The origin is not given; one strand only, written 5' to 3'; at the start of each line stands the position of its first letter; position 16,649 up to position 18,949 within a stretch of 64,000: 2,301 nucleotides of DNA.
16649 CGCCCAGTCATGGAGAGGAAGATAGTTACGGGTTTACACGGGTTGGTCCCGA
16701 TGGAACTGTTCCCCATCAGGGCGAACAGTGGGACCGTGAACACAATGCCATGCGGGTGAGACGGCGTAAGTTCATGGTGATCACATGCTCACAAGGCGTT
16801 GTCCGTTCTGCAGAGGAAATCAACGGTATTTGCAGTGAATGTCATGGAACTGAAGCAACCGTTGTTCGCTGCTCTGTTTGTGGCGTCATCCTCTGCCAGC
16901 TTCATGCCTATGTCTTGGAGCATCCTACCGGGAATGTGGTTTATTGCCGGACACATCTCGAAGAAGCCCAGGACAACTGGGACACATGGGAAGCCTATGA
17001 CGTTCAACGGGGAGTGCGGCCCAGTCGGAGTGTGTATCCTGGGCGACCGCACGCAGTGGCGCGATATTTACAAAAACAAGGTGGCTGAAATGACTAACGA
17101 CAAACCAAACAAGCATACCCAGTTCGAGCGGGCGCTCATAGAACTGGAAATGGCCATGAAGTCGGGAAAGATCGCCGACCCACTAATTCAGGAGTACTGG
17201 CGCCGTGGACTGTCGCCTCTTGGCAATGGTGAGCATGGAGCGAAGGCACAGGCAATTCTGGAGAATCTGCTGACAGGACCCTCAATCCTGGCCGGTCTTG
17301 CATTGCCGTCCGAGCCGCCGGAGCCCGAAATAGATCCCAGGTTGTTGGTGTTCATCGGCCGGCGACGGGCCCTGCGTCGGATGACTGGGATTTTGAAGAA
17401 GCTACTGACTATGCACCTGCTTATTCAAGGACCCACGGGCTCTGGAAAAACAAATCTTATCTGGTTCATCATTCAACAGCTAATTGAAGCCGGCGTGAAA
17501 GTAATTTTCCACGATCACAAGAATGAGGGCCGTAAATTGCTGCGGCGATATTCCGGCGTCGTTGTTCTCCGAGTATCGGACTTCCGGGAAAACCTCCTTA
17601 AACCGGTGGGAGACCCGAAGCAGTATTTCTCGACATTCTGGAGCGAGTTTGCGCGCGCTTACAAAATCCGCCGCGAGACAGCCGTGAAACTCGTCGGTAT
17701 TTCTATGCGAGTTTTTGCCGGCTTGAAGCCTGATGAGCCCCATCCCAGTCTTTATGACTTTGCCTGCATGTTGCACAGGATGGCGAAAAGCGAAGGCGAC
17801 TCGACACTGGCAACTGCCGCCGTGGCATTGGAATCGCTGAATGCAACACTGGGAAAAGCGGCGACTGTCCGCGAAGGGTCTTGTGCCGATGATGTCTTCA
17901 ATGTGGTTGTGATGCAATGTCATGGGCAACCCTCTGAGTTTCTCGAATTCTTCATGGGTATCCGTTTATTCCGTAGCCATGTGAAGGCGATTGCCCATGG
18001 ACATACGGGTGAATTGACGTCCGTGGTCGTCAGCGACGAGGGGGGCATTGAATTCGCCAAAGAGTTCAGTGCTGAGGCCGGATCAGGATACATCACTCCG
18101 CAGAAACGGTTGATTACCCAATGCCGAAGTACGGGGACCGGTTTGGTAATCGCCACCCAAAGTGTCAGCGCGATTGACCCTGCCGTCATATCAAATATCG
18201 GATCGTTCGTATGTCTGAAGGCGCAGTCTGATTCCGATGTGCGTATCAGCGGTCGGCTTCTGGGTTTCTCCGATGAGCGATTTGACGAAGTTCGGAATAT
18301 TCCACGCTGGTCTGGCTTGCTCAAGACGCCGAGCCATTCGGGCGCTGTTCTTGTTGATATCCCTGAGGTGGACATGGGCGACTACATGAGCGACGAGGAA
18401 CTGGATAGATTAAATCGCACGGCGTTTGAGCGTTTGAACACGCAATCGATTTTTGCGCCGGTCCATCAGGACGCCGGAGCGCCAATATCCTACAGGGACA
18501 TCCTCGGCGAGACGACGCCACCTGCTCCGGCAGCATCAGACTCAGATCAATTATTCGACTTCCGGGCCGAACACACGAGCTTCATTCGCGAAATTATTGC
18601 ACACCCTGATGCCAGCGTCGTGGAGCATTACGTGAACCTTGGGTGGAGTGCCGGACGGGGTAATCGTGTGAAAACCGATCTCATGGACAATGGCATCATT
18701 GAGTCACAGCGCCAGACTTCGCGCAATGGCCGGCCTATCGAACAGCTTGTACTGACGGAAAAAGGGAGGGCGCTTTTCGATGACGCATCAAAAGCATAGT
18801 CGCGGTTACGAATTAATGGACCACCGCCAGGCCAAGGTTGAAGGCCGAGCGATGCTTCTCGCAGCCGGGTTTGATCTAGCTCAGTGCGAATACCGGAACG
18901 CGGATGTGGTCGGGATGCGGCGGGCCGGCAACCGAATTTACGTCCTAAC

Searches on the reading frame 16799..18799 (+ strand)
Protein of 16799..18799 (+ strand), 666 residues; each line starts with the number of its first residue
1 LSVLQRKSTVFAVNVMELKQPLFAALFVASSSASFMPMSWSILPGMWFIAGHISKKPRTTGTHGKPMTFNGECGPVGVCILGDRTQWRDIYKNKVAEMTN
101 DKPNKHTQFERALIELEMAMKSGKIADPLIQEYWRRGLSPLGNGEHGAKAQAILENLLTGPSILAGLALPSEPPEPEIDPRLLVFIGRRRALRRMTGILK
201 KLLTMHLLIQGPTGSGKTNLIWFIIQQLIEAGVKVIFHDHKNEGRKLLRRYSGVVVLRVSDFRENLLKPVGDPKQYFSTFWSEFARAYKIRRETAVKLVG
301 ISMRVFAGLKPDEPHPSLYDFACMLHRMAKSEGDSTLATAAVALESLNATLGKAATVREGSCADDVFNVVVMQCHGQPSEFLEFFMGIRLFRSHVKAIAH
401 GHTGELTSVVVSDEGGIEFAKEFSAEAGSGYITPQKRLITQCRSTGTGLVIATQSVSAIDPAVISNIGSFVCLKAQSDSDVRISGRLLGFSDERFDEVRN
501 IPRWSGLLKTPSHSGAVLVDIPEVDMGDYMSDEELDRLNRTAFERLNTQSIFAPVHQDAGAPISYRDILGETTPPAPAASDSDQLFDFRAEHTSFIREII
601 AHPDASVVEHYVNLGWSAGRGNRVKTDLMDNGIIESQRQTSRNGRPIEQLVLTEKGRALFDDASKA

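Call 9: search_protein_families(library=pfam, proteins=[window:16799-18799:+], max_evalue=0.01)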
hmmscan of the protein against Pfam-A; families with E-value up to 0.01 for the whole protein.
window:16799-18799:+ (666 aa): 7 families
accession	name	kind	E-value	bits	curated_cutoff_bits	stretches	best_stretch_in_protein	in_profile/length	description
PF01935.23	DUF87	-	9.2e-08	32.9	23.2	1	199-248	18-68/220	Helicase HerA, central domain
PF01637.24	ATPase_2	-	2.5e-05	24.6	33.2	1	185-242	1-58/225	ATPase domain predominantly from Archaea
PF13191.12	AAA_16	-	0.00015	22.8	32.6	1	185-243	2-63/167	AAA ATPase domain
PF20720.3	nSTAND3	-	0.0013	18.9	27.2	1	205-250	18-63/155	Novel STAND NTPase 3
PF05872.18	HerA_C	-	0.0031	16.7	22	0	200-243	17-60/502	Helicase HerA-like C-terminal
PF04851.21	ResIII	-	0.0034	17.8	22.5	1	206-237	25-58/164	Type III restriction enzyme, res subunit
PF13086.12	AAA_11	-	0.0093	16.2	27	0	207-247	20-55/257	AAA domain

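Call 58: search_protein_families(library=padloc, proteins=[window:16799-18799:+], max_evalue=0.01)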
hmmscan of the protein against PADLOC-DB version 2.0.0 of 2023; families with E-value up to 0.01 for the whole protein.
window:16799-18799:+ (666 aa): 9 families
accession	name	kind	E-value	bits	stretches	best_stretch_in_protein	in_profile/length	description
PDLC04140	mad8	-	2.8e-16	57.9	1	204-512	26-290/314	mads_8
PDLC01055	HerA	-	1.3e-08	32.1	1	198-240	151-195/532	Type III coevolved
PDLC04103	HerA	-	3.4e-07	27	1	200-252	168-220/579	-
PDLC04100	HerA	-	9.6e-07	25.8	1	436-482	469-515/580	-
PDLC04105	HerA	-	1.4e-06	25.1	1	199-248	161-211/576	-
PDLC02185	HerA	-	2e-05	21.5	0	195-231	155-191/585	-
PDLC02350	AbiO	-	0.00014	18.8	1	199-266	187-255/468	AbiO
PDLC04106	HerA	-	0.00068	16.3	0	437-487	543-593/667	-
PDLC02372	Nhi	-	0.001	15.8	1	198-266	194-261/470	-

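Call 59: search_protein_families(library=phrogs, proteins=[window:16799-18799:+], max_evalue=0.1)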
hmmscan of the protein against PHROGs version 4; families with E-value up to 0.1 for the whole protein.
window:16799-18799:+ (666 aa): 5 families
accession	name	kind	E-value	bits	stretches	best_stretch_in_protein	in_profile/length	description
phrog_2666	-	head and packaging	5.7e-11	42.8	2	436-494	445-503/555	terminase large subunit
phrog_7035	-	unknown function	1.1e-07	31.6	1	199-248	206-257/969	-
phrog_1358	-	moron, auxiliary metabolic gene and host takeover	1e-05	24.3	1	203-245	602-648/1382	FtsK/SpoIIIE-like protein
phrog_168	-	DNA, RNA and nucleotide metabolism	0.0069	17.1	1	186-243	24-78/314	clamp loader of DNA polymerase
phrog_50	-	DNA, RNA and nucleotide metabolism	0.0083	16.2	1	189-237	350-402/570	DnaC-like helicase loader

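Call 62: find_related_loci(query=A6, collection=metagenome_contigs, flank=10000)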
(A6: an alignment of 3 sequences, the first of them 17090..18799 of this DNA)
Query A6 (569 aa) in metagenome_contigs; peptide patterns used: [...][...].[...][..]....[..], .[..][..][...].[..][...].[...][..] (x = any residue, [..] = any of these).
600 stretches matched a pattern, but none encodes a relative of the query by tblastn (E <= 1e-3).

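Call 63: find_homologous_proteins(query=A6, max_evalue=0.00001)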
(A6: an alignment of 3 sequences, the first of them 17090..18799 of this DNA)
Query A6 (3 sequences) (569 aa, profile of the alignment): 24 proteins with E <= 0.00001 among 8000 candidates.
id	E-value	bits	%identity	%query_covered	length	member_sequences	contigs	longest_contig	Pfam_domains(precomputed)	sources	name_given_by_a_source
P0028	1.1e-266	904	92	100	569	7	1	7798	PF01935.24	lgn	-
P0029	1.4e-253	861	89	100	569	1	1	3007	PF01935.24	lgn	-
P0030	5.9e-237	806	82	100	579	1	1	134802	PF01935.24,PF01637.25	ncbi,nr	ncbi:MAG: DUF87 domain-containing protein [Kiritimatiellae bacterium]|nr:DUF87 domain-containing pro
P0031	6.8e-225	766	79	100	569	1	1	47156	PF01935.24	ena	-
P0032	4.6e-212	724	72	99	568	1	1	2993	PF01935.24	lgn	-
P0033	1.2e-198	679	70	99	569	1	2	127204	-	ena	-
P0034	4.3e-197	674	68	99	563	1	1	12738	PF01935.24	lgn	-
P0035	7.2e-191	654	66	99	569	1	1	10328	PF01935.24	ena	-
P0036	9.7e-189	647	66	98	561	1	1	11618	PF01935.24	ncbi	-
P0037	4.2e-187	641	63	99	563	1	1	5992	-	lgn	-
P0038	3.3e-182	625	64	98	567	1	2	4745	-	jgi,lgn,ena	jgi:DNA polymerase III delta prime subunit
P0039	2.9e-116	407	67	60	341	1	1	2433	-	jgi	jgi:hypothetical protein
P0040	4.6e-94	334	41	75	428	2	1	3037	-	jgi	jgi:hypothetical protein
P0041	1.1e-79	287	65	41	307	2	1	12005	-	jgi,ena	-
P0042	3.1e-72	262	54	53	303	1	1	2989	-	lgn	-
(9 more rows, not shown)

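Call 64: find_encoding_contigs(protein=P0030, flank=10000, max_places=2)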
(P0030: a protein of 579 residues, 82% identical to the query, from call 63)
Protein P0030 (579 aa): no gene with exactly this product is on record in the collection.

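Call 65: find_encoding_contigs(protein=P0031, flank=10000, max_places=2)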
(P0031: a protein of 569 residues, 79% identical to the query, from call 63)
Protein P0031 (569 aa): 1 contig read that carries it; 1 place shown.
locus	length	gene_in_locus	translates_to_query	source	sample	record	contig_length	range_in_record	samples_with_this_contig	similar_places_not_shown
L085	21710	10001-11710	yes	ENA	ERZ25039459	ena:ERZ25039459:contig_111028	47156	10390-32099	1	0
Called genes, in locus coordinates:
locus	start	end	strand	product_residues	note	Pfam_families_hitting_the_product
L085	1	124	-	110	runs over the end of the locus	-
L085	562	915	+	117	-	PF00436:SSB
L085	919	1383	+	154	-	PF14464:Prok-JAB (weak), PF04002:RadC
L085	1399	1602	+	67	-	-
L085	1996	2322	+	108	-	-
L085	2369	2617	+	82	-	PF20213:DUF6573 (weak)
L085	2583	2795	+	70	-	-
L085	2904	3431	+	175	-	PF08378:NERD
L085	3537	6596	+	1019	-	PF01435:Peptidase_M48 (faint)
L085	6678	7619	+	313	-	-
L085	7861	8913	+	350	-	PF06067:DUF932 (weak)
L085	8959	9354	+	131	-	-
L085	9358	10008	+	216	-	-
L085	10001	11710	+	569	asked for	PF01935:DUF87 (weak)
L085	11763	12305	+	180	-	-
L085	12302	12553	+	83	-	-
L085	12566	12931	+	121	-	-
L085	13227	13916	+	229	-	-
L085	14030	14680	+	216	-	PF00899:ThiF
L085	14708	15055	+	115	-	-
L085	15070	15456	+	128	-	-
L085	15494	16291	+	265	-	PF04055:Radical_SAM (faint)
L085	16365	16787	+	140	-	PF09339:HTH_IclR (faint), PF12802:MarR_2 (weak), PF25213:HVO_A0261_N (weak)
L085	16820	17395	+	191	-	-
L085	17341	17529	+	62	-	-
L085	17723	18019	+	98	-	-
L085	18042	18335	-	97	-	-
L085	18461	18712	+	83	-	-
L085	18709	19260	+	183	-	-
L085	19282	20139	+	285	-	PF03062:MBOAT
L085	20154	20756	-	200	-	PF09335:VTT_dom (weak)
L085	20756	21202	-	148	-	PF02233:PNTB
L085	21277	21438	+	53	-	-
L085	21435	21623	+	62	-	-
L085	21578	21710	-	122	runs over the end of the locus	PF02233:PNTB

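Call 66: find_encoding_contigs(protein=P0033, flank=10000, max_places=2)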
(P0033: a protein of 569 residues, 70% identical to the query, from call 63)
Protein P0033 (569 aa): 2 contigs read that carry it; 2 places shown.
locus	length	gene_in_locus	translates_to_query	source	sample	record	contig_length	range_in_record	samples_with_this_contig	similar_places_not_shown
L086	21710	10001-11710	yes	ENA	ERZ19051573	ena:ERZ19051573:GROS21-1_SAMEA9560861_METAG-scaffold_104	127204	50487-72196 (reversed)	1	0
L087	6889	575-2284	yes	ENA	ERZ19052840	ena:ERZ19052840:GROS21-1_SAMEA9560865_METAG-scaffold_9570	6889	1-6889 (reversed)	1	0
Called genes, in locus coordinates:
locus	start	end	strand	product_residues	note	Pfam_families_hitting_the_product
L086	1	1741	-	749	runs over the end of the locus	PF00069:Pkinase, PF07714:PK_Tyr_Ser-Thr, PF03781:FGE-sulfatase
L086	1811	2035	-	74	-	-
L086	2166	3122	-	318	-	PF12773:DZR (weak), PF13240:Zn_Ribbon_1, PF00069:Pkinase, PF07714:PK_Tyr_Ser-Thr, PF01636:APH (faint)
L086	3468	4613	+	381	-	PF13173:AAA_14, PF13635:DUF4143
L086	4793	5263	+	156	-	PF08378:NERD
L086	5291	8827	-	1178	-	PF02985:HEAT (faint), PF13646:HEAT_2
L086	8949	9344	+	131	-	-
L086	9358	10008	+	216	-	-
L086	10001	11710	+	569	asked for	-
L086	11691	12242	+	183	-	-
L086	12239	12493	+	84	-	-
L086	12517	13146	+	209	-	-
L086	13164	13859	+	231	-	-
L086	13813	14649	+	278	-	PF00899:ThiF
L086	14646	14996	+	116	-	-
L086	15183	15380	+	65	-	-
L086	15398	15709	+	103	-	-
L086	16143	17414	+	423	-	PF13570:Beta-prop_ACSF4 (faint), PF01011:PQQ (faint), PF13360:PQQ_2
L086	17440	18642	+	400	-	PF01011:PQQ (faint), PF13570:Beta-prop_ACSF4 (faint), PF13360:PQQ_2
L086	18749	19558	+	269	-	PF05170:AsmA, PF05359:DUF748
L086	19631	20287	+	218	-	PF02525:Flavodoxin_2, PF03358:FMN_red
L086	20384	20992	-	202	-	PF00156:Pribosyltran (weak)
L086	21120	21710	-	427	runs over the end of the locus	PF07690:MFS_1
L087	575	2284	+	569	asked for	-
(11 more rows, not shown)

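Call 68: find_encoding_contigs(protein=P0034, flank=10000, max_places=2)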
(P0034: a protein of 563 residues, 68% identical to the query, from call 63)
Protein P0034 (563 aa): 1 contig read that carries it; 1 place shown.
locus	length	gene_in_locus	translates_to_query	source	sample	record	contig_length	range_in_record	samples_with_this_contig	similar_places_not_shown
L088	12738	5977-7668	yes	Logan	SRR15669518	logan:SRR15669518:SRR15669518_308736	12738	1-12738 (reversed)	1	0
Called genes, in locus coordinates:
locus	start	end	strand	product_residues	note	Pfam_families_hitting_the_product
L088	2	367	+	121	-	?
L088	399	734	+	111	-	-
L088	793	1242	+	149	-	PF20213:DUF6573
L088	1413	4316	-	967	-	-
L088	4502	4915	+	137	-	-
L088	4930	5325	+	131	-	-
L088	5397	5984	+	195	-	-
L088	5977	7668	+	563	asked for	PF01935:DUF87 (weak)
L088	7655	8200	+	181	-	-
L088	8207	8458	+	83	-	-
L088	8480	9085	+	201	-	-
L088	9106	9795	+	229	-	-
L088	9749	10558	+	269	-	PF00899:ThiF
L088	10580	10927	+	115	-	-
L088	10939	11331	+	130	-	-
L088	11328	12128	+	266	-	-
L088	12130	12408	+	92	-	PF12728:HTH_17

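Call 69: find_encoding_contigs(protein=P0036, flank=10000, max_places=2)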
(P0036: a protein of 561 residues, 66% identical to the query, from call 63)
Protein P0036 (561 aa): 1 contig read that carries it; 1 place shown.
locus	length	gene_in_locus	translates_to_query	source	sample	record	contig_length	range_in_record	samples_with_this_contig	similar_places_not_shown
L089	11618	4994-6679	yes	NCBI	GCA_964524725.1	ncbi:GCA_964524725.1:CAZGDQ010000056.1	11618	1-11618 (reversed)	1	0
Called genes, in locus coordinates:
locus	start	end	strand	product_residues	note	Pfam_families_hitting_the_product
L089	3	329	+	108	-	?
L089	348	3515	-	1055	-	PF25199:nSTAND_NTPase5 (faint), PF05729:NACHT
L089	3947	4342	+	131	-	-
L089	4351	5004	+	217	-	-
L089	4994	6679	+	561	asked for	PF01935:DUF87 (faint)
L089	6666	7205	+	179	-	-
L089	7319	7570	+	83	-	-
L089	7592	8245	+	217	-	-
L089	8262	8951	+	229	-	-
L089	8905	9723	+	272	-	PF00899:ThiF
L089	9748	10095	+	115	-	-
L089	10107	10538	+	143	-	-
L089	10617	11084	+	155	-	PF12802:MarR_2 (faint)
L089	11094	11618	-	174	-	?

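Call 70: find_encoding_contigs(protein=P0028, flank=10000, max_places=2)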
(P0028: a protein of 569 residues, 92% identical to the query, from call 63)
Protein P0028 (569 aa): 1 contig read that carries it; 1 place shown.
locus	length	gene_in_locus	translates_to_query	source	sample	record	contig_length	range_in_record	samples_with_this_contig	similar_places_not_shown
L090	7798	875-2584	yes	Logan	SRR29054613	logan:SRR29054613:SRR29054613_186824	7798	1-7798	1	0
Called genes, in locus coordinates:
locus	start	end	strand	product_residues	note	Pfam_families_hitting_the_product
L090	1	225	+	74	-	?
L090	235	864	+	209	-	-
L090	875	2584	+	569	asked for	PF01935:DUF87 (weak)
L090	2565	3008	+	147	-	-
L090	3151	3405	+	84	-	-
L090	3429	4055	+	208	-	-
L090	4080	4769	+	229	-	PF14464:Prok-JAB (weak)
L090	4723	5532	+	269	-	PF00899:ThiF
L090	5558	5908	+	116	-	-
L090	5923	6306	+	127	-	-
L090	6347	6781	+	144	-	PF09339:HTH_IclR (weak)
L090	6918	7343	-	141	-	PF17762:HTH_ParB (weak)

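Call 77: list_cluster_members(proteins=[P0001, window:17090-18799:+, P0030, window:11834-12292:+, window:16450-17088:+, window:20869-21678:+])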
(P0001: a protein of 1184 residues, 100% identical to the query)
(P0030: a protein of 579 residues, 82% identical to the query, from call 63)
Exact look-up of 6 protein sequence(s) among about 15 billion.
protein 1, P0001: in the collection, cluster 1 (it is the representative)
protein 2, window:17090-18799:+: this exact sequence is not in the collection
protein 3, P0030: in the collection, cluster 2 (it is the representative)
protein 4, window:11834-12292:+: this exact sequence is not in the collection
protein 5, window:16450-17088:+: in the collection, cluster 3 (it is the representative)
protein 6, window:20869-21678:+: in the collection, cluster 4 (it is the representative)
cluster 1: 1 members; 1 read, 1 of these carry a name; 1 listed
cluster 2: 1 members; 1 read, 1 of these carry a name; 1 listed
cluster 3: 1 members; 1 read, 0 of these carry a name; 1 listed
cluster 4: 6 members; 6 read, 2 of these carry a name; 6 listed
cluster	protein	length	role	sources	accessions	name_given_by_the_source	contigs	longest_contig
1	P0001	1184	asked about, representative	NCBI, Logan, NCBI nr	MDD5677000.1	MAG: HEAT repeat domain-containing protein [Kiritimatiellae bacterium] | HEAT repeat domain-containing protein [Kiritimatiellia bacterium]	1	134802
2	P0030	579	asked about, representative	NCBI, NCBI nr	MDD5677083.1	MAG: DUF87 domain-containing protein [Kiritimatiellae bacterium] | DUF87 domain-containing protein [Kiritimatiellia bacterium]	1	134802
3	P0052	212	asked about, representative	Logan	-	-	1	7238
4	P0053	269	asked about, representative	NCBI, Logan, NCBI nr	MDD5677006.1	MAG: ThiF family adenylyltransferase [Kiritimatiellae bacterium] | ThiF family adenylyltransferase [Kiritimatiellia bacterium]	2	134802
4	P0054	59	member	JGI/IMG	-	hypothetical protein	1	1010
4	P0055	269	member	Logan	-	-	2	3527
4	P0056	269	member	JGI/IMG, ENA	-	-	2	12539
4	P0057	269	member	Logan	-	-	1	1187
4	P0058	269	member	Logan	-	-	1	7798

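Call 80: search_protein_families(library=pfam, proteins=[L088:1413-4316:-, L089:348-3515:-, L086:5291-8827:-], max_evalue=0.01)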
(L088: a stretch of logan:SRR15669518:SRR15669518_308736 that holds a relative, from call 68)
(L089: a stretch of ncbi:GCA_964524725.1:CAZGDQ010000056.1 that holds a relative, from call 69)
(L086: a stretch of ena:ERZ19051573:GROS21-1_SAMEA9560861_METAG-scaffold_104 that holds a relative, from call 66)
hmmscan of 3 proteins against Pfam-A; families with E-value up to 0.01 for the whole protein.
L088:1413-4316:- (967 aa): 4 families
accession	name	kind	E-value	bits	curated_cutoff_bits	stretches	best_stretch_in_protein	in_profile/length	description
PF05729.18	NACHT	-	0.0012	19.2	26.7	1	275-394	2-139/167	NACHT domain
PF13238.12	AAA_18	-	0.0018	19.1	29.4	1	276-334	1-43/128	AAA domain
PF13521.12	AAA_28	-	0.0026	18.4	27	1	276-296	2-22/164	AAA domain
PF13191.12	AAA_16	-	0.0078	17.2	32.6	0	273-324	24-88/167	AAA ATPase domain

L089:348-3515:- (1055 aa): 6 families
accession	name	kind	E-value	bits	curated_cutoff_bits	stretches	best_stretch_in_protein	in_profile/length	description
PF05729.18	NACHT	-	6.6e-11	42.8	26.7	1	378-511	2-140/167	NACHT domain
PF25199.1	nSTAND_NTPase5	-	2.3e-05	24.7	34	1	371-402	36-68/145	Novel STAND NTPase 5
PF13191.12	AAA_16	-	3.1e-05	25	32.6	1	373-455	21-103/167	AAA ATPase domain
PF13401.12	AAA_22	-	0.00021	22.1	27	1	376-483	5-104/130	AAA domain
PF20720.3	nSTAND3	-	0.0011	19.2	27.2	1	374-402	15-43/155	Novel STAND NTPase 3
PF24883.2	NPHP3_N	-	0.009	16.7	24.8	0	369-439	14-80/164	Nephrocystin 3, N-terminal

L086:5291-8827:- (1178 aa): 6 families
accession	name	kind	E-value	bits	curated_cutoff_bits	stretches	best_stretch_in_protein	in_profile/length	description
PF13646.12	HEAT_2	-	6.7e-30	103.6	27.7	4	1058-1139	5-88/88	HEAT repeats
PF02985.28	HEAT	-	4e-11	42.5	23.5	0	1118-1143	4-29/31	HEAT repeat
PF00514.29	Arm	-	0.0003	21.2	20.6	0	930-953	14-37/41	Armadillo/beta-catenin-like repeat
PF13191.12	AAA_16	-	0.0007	20.6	32.6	1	287-445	18-164/167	AAA ATPase domain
PF03130.22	HEAT_PBS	-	0.0048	17.8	20.9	0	916-937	4-25/27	PBS lyase HEAT-like repeat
PF24883.2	NPHP3_N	-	0.0092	16.6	24.8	0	296-452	25-164/164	Nephrocystin 3, N-terminal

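Call 95: search_dna_similar(query=window:17090-18799:+, collection=plasmids, mode=protein, max_evalue=0.00001, max_rows=12)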
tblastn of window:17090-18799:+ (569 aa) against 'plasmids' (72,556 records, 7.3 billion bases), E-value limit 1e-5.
No match.

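Call 100: search_protein_families(library=pfam, proteins=[L086:8288-8827:-, L088:3777-4316:-, L089:2400-3515:-], max_evalue=10)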
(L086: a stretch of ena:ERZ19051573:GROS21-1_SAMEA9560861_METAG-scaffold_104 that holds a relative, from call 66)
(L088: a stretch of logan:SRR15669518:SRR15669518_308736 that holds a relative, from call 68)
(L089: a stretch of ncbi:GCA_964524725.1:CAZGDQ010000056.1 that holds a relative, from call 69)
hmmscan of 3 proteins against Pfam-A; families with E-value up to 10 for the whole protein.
L086:8288-8827:- (180 aa): 0 families

L088:3777-4316:- (180 aa): 0 families

L089:2400-3515:- (372 aa): 0 families

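Call 102: find_related_loci(query=A6, collection=viral_contigs, flank=10000)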
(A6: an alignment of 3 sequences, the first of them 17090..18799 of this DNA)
Query A6 (569 aa) in viral_contigs; peptide patterns used: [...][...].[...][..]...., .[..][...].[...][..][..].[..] (x = any residue, [..] = any of these).
600 stretches matched a pattern (row limit reached: there are more); 1 encode a relative of the query (tblastn E <= 1e-3); 1 distinct loci.
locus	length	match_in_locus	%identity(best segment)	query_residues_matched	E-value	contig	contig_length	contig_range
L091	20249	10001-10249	33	111-195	2e-6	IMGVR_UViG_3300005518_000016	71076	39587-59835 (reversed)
